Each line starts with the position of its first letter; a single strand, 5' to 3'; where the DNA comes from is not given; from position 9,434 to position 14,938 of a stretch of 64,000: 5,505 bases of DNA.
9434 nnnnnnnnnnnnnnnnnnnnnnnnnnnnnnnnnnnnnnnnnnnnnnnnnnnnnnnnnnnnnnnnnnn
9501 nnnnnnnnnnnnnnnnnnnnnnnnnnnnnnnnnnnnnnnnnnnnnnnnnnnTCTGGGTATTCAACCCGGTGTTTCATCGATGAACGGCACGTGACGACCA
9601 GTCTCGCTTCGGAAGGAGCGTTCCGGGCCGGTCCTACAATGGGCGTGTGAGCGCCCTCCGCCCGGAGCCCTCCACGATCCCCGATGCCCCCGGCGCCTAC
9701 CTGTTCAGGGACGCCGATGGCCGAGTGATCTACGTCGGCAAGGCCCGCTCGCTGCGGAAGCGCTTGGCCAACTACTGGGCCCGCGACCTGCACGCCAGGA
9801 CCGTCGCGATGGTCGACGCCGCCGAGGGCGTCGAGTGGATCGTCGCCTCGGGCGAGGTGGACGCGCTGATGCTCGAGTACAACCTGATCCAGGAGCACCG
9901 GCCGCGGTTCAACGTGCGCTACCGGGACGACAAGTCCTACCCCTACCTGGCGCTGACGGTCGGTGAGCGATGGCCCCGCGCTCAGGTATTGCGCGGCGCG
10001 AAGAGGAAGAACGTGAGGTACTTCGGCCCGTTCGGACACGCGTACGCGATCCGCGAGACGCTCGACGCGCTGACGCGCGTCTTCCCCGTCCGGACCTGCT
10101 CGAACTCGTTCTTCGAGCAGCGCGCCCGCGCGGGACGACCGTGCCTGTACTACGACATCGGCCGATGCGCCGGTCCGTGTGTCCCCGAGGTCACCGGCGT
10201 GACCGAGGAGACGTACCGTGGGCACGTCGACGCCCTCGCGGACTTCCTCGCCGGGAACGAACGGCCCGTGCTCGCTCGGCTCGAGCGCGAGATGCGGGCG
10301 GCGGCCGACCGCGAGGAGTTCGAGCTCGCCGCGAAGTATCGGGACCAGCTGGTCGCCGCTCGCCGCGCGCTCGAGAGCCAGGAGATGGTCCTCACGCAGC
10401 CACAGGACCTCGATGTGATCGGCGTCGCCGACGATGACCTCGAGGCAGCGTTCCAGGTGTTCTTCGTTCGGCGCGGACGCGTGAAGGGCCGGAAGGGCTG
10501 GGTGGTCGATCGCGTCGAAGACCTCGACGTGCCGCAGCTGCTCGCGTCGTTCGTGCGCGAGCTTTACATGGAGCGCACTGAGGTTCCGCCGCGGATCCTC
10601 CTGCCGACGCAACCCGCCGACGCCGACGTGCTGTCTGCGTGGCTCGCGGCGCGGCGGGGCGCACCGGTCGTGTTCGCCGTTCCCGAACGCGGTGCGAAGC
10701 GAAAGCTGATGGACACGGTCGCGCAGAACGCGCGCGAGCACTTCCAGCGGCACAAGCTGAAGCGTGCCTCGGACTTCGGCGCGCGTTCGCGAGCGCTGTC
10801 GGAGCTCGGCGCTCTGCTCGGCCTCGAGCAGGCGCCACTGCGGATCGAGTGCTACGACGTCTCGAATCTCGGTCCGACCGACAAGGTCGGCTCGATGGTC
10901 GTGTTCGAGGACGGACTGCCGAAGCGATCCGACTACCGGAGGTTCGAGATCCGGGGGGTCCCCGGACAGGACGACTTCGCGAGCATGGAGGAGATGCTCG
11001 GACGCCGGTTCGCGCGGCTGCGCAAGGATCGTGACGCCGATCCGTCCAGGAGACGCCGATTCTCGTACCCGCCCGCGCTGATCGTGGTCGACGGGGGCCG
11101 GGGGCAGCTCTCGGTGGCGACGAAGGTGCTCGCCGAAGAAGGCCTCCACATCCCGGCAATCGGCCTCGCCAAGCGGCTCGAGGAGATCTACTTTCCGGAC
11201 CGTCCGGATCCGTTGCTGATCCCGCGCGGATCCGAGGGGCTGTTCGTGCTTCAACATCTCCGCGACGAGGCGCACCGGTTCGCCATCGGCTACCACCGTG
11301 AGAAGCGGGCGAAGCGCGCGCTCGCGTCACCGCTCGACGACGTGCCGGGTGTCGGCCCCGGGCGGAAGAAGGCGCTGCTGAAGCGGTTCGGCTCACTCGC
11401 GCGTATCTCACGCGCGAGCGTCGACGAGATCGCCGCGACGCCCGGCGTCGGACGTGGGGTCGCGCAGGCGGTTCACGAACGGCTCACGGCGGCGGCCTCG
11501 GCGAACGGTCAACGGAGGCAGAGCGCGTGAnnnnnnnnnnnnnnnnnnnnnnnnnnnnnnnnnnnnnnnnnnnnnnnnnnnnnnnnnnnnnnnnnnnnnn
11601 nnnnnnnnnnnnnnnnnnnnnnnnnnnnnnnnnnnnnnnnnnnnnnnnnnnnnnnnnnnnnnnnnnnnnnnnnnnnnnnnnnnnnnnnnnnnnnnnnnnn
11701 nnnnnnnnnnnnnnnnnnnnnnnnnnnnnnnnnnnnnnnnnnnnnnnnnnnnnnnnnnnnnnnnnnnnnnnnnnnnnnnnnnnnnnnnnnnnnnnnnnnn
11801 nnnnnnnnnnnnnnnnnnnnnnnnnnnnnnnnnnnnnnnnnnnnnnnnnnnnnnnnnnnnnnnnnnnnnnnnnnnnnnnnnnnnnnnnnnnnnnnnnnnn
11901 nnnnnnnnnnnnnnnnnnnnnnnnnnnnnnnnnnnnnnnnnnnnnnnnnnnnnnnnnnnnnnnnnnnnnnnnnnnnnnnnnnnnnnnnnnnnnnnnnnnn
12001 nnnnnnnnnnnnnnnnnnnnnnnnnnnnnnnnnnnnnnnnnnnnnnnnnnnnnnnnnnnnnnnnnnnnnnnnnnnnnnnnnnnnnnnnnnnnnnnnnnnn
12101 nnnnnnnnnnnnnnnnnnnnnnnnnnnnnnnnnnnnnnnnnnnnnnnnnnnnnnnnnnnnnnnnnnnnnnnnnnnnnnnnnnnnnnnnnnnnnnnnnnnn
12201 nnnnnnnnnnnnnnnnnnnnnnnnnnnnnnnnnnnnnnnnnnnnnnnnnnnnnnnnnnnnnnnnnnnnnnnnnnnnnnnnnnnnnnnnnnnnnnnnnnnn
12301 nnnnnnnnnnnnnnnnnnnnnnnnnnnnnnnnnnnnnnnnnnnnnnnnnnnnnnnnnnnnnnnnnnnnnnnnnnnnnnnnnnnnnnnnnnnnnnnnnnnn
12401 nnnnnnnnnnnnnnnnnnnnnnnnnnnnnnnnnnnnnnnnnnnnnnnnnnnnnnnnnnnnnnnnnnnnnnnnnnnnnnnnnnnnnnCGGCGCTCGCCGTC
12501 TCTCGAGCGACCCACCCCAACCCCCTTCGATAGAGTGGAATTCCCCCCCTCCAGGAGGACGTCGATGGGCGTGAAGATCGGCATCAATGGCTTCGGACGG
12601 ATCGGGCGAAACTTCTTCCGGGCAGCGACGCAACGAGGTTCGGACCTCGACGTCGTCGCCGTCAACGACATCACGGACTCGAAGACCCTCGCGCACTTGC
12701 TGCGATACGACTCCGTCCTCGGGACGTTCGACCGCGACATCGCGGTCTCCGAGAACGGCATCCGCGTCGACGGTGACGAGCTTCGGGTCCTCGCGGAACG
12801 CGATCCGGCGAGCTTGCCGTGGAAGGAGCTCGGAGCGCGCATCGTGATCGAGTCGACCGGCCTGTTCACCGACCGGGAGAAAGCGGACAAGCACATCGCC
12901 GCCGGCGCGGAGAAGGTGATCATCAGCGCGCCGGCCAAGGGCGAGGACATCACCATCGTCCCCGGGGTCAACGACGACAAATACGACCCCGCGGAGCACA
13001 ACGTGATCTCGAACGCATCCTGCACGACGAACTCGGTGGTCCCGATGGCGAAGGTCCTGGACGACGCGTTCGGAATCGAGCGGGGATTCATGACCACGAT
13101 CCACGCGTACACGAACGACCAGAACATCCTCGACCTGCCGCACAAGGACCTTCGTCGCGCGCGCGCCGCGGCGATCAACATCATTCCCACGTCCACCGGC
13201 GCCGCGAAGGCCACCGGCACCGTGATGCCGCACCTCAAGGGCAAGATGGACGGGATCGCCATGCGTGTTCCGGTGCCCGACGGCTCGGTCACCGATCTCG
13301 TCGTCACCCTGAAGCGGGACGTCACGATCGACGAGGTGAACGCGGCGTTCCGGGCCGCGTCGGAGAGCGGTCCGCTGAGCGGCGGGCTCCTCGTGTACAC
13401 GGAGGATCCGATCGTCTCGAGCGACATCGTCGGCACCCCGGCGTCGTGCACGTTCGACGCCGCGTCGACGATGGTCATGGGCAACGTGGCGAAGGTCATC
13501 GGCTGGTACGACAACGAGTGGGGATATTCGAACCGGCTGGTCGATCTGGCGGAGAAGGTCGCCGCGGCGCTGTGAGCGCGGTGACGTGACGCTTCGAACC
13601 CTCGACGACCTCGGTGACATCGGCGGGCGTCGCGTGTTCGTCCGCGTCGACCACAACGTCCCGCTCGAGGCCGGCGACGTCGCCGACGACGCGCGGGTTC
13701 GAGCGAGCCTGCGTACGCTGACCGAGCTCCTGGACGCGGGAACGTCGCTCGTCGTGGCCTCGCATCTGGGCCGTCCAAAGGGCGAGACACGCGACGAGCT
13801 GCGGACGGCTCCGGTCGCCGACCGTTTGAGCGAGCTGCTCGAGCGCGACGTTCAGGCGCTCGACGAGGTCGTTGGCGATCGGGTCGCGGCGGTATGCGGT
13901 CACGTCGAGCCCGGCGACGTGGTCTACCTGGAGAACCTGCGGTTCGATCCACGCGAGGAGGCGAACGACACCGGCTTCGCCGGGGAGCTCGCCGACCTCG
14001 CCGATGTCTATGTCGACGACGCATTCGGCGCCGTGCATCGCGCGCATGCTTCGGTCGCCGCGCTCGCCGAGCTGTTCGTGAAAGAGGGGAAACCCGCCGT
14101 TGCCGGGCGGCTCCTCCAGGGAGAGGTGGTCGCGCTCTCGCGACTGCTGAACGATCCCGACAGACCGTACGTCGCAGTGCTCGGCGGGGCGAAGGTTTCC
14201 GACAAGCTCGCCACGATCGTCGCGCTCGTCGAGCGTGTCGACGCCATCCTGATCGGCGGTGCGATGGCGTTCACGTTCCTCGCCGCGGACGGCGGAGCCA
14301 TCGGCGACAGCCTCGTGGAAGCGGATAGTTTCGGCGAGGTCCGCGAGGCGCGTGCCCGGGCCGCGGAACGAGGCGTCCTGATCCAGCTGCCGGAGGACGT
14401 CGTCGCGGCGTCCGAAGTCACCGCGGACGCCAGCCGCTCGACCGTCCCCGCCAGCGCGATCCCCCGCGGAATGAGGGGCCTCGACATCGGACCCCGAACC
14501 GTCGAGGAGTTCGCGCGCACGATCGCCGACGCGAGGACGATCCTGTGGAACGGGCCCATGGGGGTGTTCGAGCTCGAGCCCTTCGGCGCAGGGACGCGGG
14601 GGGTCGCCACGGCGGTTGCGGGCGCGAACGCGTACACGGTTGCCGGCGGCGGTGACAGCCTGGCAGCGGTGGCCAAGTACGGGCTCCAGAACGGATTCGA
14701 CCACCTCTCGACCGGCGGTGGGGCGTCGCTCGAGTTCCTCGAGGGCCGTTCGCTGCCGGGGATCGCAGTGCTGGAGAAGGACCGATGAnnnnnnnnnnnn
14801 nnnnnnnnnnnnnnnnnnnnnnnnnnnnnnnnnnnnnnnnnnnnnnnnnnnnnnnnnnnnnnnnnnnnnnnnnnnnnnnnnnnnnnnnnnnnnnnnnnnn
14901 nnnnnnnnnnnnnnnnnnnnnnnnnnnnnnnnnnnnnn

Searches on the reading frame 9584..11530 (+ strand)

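Call 76: search_protein_families(library=pfam, proteins=[window:9584-11530:+], max_evalue=0.00001)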
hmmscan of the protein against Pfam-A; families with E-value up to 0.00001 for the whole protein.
window:9584-11530:+ (648 aa): 7 families
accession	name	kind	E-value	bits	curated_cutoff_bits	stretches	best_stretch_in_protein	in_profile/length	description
PF08459.17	UvrC_RNaseH_dom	-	2e-50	171.2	22.3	1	411-568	3-159/159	UvrC RNAse H endonuclease domain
PF22920.2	UvrC_RNaseH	-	2.5e-33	114.9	24.3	1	275-390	1-116/116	UvrC Ribonuclease H-like domain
PF14520.12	HHH_5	-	2.5e-10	41.1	27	1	583-634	3-55/57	Helix-hairpin-helix domain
PF02151.25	UVR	-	6.6e-08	32.5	21.5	1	229-258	3-32/36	UvrB/uvrC motif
PF12826.13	HHH_2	-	3e-07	30.9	27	1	587-634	8-55/64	Helix-hairpin-helix motif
PF00633.29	HHH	-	4.1e-07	30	24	0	604-632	1-29/30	Helix-hairpin-helix motif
PF01541.30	GIY-YIG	-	1.3e-06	29.1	22.6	1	37-108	3-76/78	GIY-YIG catalytic domain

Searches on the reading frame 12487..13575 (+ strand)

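Call 76: search_protein_families(library=pfam, proteins=[window:12487-13575:+], max_evalue=0.00001)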
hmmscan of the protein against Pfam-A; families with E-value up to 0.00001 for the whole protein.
window:12487-13575:+ (362 aa): 2 families
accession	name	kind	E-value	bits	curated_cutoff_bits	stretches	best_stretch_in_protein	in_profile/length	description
PF02800.25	Gp_dh_C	-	2.5e-64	216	24.4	1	185-341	2-158/158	Glyceraldehyde 3-phosphate dehydrogenase, C-terminal domain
PF00044.30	Gp_dh_N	-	1.5e-36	125.1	31.7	1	29-129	1-100/101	Glyceraldehyde 3-phosphate dehydrogenase, NAD binding domain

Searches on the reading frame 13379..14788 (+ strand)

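Call 76: search_protein_families(library=pfam, proteins=[window:13379-14788:+], max_evalue=0.00001)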
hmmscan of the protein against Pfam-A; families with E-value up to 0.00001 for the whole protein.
window:13379-14788:+ (469 aa): 1 family
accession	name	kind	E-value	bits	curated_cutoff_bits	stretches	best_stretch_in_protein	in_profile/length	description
PF00162.24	PGK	-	4.4e-137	457.5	27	1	76-457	2-379/379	Phosphoglycerate kinase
